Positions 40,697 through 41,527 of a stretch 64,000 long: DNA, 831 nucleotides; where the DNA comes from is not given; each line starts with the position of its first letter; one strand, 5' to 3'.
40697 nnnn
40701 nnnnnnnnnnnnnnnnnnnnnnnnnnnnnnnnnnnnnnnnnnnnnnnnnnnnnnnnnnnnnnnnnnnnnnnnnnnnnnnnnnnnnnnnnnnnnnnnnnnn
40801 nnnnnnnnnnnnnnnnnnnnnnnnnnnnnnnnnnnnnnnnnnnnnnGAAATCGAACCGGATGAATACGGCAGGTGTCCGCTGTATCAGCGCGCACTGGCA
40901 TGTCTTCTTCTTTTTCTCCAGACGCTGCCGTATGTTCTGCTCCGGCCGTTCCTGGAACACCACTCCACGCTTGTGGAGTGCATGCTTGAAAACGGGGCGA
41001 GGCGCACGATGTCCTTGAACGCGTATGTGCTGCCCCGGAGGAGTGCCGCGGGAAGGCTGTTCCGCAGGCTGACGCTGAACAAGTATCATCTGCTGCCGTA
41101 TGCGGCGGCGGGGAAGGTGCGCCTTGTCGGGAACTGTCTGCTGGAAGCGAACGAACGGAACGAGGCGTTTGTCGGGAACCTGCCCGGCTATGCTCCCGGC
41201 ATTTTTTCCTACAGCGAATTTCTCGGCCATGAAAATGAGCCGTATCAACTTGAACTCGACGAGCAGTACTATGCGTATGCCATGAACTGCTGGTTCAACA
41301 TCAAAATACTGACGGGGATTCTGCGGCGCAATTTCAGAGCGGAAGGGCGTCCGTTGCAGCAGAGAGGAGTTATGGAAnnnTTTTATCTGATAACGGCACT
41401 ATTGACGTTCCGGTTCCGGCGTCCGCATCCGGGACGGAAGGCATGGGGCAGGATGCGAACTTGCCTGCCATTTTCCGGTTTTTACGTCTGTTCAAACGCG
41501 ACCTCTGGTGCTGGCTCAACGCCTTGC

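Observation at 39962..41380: Pseudo-NTP-transferase / beta-helix / pseudo-phosphoglycosyl-transferase fusion next to an intact PGT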

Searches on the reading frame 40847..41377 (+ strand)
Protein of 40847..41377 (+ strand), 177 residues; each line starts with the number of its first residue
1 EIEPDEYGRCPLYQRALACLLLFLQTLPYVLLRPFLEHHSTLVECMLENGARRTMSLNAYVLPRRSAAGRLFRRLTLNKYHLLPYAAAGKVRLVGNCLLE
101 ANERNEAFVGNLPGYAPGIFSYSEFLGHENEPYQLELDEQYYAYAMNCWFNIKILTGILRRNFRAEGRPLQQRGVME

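Call 28: search_solved_structures(query=A3, max_evalue=10, show_alignments=3)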
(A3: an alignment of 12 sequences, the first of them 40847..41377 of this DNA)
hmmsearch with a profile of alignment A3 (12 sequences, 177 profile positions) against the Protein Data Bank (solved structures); distinct sequences matched with E-value up to 10: 2.
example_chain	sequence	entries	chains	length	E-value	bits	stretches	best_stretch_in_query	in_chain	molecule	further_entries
8e37_B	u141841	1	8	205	0.023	17.8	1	68-171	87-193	N,N'-diacetylbacilliosaminyl-1-phosphate transferase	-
8g1n_A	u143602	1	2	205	0.028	17.5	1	68-171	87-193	N,N'-diacetylbacilliosaminyl-1-phosphate transferase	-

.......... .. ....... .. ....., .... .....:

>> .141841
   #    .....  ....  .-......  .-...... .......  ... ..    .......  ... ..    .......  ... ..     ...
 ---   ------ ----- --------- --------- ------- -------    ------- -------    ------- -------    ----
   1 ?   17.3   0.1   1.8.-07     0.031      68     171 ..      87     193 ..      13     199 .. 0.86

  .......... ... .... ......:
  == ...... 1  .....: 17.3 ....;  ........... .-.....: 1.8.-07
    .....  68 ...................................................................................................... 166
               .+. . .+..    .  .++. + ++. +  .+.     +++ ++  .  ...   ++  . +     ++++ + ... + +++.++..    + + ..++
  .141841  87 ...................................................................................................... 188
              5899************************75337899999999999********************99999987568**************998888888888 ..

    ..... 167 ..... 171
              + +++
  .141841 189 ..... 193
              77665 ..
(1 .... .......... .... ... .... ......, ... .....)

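Call 34: predict_structure(alignment_id=A3)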
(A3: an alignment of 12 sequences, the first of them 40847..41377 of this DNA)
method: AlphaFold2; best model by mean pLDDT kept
length: 177 residues; sequences in the alignment: 12
mean_pLDDT: 52.9   pTM: 0.40
mean pLDDT of the five models: 52.9, 50.9, 49.8, 49.5, 44.7
residues with pLDDT >= 90: 0; 70-90: 10; 50-70: 91; < 50: 76
segments of 3 or more residues with pLDDT < 50: 1-10, 95-97, 112-129, 135-137, 139-154, 156-177
pLDDT, mean of each block of 10 residues (from residue 1): 36 57 62 70 60 67 64 57 56 56 63 45 45 48 39 46 40 34
secondary structure, 60 per line:
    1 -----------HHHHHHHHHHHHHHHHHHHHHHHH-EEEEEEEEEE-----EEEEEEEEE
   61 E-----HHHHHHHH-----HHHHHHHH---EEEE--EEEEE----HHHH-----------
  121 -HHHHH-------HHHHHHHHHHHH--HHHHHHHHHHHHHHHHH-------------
elements in order: H12-35 E37-46 E52-61 H67-74 H80-87 E91-94 E97-101 H106-109 H122-126 H134-145 H148-164

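Call 37: search_protein_representatives(alignment_id=A3)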
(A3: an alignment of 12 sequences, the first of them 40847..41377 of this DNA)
Query: 12 sequences, 177 profile positions. Proteins with E-value up to 0.001 (for the whole library): 142; up to 1e-10: 89; up to 1e-30: 9. The best 142 are listed.
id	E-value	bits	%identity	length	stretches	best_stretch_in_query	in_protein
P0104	6.8e-78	276.8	-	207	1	2-166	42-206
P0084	1.1e-77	276.2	-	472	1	1-177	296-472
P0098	5.9e-76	270.5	-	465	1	1-166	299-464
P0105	7.5e-69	247.4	-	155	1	21-172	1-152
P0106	1.3e-53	197.7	-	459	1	3-167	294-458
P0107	2.0e-52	193.9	-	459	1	7-166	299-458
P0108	1.1e-44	168.7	-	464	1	4-166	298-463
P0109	9.5e-37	142.8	-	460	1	2-166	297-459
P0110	1.8e-32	128.9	-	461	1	11-165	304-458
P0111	3.2e-28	115.1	-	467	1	12-163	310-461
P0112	1.9e-25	106.0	-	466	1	9-159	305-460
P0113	3.6e-25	105.1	-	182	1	14-165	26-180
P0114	2.9e-23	98.9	-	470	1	15-164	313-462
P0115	5.8e-23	97.9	-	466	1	16-157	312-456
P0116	1.5e-21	93.3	-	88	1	21-88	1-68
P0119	2.7e-20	89.3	-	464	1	16-160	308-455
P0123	9.1e-20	87.5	-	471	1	16-167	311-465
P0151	2.1e-15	73.3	-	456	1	21-163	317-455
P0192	2.4e-09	53.6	-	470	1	17-164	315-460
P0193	2.6e-09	53.5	-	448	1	12-160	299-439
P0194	3.2e-09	53.2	-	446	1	16-160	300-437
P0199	3.8e-08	49.7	-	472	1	17-167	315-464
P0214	1.1e-06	44.9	-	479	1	8-158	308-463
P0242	7.8e-04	35.6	-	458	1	15-164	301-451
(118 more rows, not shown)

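Call 39: fold_search(model_id=the predicted structure, library=pdb)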
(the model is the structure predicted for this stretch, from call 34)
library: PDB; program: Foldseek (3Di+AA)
matches with E <= 10: 714; with E <= 0.001: 0
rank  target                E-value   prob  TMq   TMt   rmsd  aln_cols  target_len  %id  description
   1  7w5z_C3               2.6e-01  0.18  0.20  0.08  20.9       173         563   13  Cryo-EM structure of Tetrahymena thermophila mitochondrial complex IV, composite dimer model (released 2022-04-06)
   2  8s89                  2.6e-01  0.07  0.14  0.08  18.5       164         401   12  Efficient and scalable protein design using a relaxed sequence space (released 2024-10-16)
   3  3mxb_R                5.5e-01  0.12  0.20  0.22  17.4       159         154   13  Molecular basis of engineered meganuclease targeting of the endogenous human RAG1 locus (released 2010-10-06)
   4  1n3e_A                5.5e-01  0.08  0.16  0.18  17.1       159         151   11  Crystal structure of I-CreI bound to a palindromic DNA sequence I (palindrome of left side of wildtype DNA target sequ (released 2003-06-03)
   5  8a3u                  6.2e-01  0.05  0.13  0.07  31.8       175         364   14  Crystal structure of a chimeric LOV-Histidine kinase SB2F1 (symmetrical variant, trigonal form with short c-axis) (released 2023-12-20)
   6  5t2o_A                6.6e-01  0.08  0.20  0.14  17.4       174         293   13  Engineered variant of I-OnuI meganuclease targeting the Anopheles AGAP011377 gene; harbors 53 point mutations relative (released 2017-05-03)
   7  9y66_C                6.9e-01  0.06  0.14  0.05  28.4       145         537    9  attLsym bound serine integrase complex in the dimeric state (released 2026-02-04)
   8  9dxd_A                6.9e-01  0.05  0.14  0.05  24.4       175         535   11  attLmm bound serine integrase and RDF complex in the pre-rotation state (released 2026-01-21)
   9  6fb0_B                7.3e-01  0.06  0.16  0.17  17.4       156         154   13  Crystal Structure of a Tailored I-CreI Homing Endonuclease Protein (3115 variant) in complex with its target DNA (Haem (released 2018-07-18)
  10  5owv_C                7.8e-01  0.05  0.14  0.06  37.3       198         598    8  An oligomerised bacterial dynamin pair provides a mechanism for the long-range sensing and tethering of membranes (released 2018-09-05)
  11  5oxf_C                7.8e-01  0.04  0.14  0.06  36.2       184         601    6  An oligomerised bacterial dynamin pair provides a mechanism for the long range sensing and tethering of membranes (released 2018-09-05)
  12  3mx9_A                8.2e-01  0.10  0.21  0.14  16.7       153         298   11  Molecular basis of engineered meganuclease targeting of the endogenous human RAG1 locus (released 2010-10-06)
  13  1k51                  8.7e-01  0.15  0.11  0.23   9.7        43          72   16  A G55A Mutation Induces 3D Domain Swapping in the B1 Domain of Protein L from Peptostreptococcus magnus (released 2001-12-05)
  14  9o9z_a                8.7e-01  0.12  0.19  0.14  17.2       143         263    8  The human PHB1/2 complex (closed) (released 2025-10-22)
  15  3mxb_B                8.7e-01  0.08  0.19  0.21  17.5       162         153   12  Molecular basis of engineered meganuclease targeting of the endogenous human RAG1 locus (released 2010-10-06)
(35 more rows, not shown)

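Call 50: list_cluster_members(proteins=[P0111, P0119, P0123, P0151, P0192, P0193, P0194, P0199, P0214, P0242])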
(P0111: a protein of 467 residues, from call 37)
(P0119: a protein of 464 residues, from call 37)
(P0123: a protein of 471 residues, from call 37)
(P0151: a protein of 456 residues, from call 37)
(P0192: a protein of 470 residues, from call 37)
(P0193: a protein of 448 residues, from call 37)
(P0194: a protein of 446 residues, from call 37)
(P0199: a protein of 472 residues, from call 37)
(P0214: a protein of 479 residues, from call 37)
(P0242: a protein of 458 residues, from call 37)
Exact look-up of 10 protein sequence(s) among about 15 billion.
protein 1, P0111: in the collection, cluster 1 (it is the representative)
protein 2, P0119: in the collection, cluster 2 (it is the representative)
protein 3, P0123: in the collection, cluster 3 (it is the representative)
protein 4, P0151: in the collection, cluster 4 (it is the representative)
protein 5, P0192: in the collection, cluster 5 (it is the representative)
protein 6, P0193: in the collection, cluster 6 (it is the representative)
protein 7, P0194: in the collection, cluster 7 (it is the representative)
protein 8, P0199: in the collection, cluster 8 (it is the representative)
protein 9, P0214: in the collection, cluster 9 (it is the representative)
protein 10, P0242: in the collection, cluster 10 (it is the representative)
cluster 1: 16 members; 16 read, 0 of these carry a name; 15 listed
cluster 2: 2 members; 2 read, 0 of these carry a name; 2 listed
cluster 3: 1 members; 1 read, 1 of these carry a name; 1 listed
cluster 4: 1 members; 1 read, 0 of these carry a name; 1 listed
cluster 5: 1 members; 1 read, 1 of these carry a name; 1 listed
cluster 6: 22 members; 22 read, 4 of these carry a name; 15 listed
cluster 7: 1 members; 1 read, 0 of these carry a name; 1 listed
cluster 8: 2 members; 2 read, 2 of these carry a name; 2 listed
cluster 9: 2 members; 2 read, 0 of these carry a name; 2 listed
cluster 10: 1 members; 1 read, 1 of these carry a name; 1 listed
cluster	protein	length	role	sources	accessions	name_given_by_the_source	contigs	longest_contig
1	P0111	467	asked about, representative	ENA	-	-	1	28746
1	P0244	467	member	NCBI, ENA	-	-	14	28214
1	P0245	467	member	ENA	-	-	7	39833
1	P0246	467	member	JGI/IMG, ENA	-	-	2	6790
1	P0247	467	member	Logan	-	-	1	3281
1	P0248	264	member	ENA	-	-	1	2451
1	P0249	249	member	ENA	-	-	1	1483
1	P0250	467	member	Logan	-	-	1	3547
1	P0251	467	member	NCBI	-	-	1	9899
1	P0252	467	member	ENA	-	-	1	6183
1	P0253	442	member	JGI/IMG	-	-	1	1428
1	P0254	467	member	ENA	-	-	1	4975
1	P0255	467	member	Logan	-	-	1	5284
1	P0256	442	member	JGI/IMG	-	-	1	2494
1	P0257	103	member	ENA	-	-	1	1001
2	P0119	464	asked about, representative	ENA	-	-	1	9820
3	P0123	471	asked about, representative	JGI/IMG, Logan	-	NDP-sugar pyrophosphorylase family protein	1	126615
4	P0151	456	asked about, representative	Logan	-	-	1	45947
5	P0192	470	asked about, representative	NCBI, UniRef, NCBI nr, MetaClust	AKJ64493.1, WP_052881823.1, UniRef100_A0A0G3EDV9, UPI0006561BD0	hypothetical protein [Kiritimatiella glycovorans] | Nucleoside-diphosphate-sugar pyrophosphorylase n=1 Tax=Kiritimatiella glycovorans ... | status=active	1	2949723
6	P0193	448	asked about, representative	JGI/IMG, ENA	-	-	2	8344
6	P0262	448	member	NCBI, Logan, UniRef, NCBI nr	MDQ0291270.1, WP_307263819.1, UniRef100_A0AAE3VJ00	NDP-sugar synthase [Oligosphaera ethanolica] | NDP-sugar pyrophosphorylase family protein n=1 Tax=Oligosphaera ethanolica TaxID=760260 ...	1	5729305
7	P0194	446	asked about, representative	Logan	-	-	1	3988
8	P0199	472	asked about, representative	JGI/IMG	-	hypothetical protein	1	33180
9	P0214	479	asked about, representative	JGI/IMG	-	-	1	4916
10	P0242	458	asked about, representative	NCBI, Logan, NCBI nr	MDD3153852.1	MAG: hypothetical protein PHS41_03220 [Victivallaceae bacterium] | hypothetical protein [Victivallaceae bacterium]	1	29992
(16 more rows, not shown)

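Call 53: find_encoding_contigs(protein=P0192, flank=9000, max_places=1)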
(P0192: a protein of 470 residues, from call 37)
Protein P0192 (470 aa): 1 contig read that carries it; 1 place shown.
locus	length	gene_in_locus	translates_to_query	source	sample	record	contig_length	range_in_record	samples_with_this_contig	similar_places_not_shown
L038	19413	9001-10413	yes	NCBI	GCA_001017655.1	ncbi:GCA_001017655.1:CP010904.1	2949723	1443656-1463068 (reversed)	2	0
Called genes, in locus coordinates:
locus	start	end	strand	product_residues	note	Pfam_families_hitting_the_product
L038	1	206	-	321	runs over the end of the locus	-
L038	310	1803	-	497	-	PF02789:Peptidase_M17_N, PF00883:Peptidase_M17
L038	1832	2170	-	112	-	-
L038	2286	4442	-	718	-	PF22422:MGH1-like_GH (faint)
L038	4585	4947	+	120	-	PF01627:Hpt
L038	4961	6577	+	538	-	PF00072:Response_reg, PF07228:SpoIIE, PF13581:HATPase_c_2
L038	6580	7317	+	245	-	PF02397:Bac_transf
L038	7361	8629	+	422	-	-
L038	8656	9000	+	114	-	PF01740:STAS, PF13466:STAS_2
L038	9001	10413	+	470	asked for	PF00132:Hexapep (faint), PF25084:LbH_EIF2B (weak), PF25087:GMPPB_C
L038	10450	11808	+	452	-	PF04055:Radical_SAM, PF13186:SPASM, PF02810:SEC-C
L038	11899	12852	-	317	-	PF01734:Patatin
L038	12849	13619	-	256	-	PF03372:Exo_endo_phos, PF14529:Exo_endo_phos_2 (faint)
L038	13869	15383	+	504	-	PF13396:PLDc_N (weak), PF13091:PLDc_2, PF00614:PLDc (weak), PF13091:PLDc_2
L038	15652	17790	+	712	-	PF07944:Beta-AFase-like_GH127_cat, PF20736:Glyco_hydro127M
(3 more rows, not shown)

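Call 63: find_encoding_contigs(protein=P0262, flank=9000, max_places=1)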
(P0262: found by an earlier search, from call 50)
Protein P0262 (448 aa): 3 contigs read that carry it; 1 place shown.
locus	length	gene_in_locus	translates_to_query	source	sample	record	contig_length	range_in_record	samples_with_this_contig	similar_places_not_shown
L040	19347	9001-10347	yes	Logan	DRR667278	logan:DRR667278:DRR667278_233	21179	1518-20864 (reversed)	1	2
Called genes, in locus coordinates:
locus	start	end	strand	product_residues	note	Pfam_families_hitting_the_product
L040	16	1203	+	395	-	PF02606:LpxK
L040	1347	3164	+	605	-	-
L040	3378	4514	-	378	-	PF02670:DXP_reductoisom, PF08436:DXP_redisom_C, PF13288:DXPR_C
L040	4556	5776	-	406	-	PF12917:YfbR-like, PF13023:HD_3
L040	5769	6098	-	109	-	-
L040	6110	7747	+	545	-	PF00072:Response_reg, PF07228:SpoIIE, PF13581:HATPase_c_2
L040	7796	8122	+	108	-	PF01627:Hpt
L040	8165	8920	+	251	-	PF02397:Bac_transf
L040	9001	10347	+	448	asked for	PF02397:Bac_transf (faint), PF00132:Hexapep (faint), PF25084:LbH_EIF2B (weak), PF25087:GMPPB_C (weak)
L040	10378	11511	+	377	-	-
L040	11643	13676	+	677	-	PF24161:CCDC39 (weak)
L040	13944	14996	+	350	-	PF02563:Poly_export, PF10531:SLBB (faint), PF22461:SLBB_2 (weak)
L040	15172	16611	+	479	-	PF04932:Wzy_C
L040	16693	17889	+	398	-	PF04230:PS_pyruv_trans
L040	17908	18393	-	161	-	PF02367:TsaE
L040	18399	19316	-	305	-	PF00586:AIRS, PF02769:AIRS_C (weak)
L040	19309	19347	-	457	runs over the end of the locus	PF02219:MTHFR, PF12225:DUF5981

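Call 64: find_encoding_contigs(protein=P0123, flank=9000, max_places=1)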
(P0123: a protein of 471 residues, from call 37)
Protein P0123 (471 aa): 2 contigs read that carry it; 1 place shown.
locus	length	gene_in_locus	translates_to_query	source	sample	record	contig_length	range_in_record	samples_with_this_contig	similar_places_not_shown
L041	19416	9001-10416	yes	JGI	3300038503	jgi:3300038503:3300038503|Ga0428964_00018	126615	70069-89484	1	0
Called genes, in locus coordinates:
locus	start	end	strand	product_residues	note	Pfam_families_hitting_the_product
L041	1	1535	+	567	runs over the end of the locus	PF07885:Ion_trans_2, PF02254:TrkA_N, PF02080:TrkA_C (weak), PF02254:TrkA_N, PF02080:TrkA_C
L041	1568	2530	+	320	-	-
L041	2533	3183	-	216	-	PF12766:Pyridox_oxase_2 (weak), PF01243:PNPOx_N, PF16242:Pyrid_ox_like (faint), PF10590:PNP_phzG_C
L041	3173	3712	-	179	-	PF00881:Nitroreductase, PF14512:TM1586_NiRdase (faint), PF00881:Nitroreductase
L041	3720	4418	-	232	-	PF01863:YgjP-like, PF10263:SprT-like (weak)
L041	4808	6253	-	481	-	PF00072:Response_reg, PF00158:Sigma54_activat, PF14532:Sigma54_activ_2, PF00004:AAA (weak), PF07724:AAA_2 (weak), PF07728:AAA_5, PF25601:AAA_lid_14, PF02954:HTH_8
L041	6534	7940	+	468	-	PF03808:Glyco_tran_WecG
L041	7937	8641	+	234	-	PF02397:Bac_transf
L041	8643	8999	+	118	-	PF01740:STAS, PF13466:STAS_2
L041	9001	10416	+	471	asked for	PF00132:Hexapep (faint), PF25084:LbH_EIF2B (weak), PF25087:GMPPB_C, PF02397:Bac_transf (weak)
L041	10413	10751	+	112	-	PF01740:STAS, PF13466:STAS_2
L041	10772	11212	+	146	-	PF13581:HATPase_c_2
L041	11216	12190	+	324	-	PF00535:Glycos_transf_2, PF10111:Glyco_tranf_2_2 (faint), PF13641:Glyco_tranf_2_3, PF13632:Glyco_trans_2_3 (faint)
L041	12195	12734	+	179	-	PF00132:Hexapep, PF14602:Hexapep_2 (weak)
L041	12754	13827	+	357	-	PF13641:Glyco_tranf_2_3, PF00535:Glycos_transf_2, PF10111:Glyco_tranf_2_2 (faint)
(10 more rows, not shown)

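Call 78: search_protein_families(library=pfam, proteins=[L040:10378-11511:+, L040:5769-6098:-], max_evalue=1)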
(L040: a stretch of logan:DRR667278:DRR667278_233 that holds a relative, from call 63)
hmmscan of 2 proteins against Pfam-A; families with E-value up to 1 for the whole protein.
L040:10378-11511:+ (377 aa): 1 family
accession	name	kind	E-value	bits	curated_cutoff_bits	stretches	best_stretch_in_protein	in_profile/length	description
PF01909.29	NTP_transf_2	-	0.12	13.2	21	0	51-122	16-77/93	Nucleotidyltransferase domain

L040:5769-6098:- (109 aa): 0 families
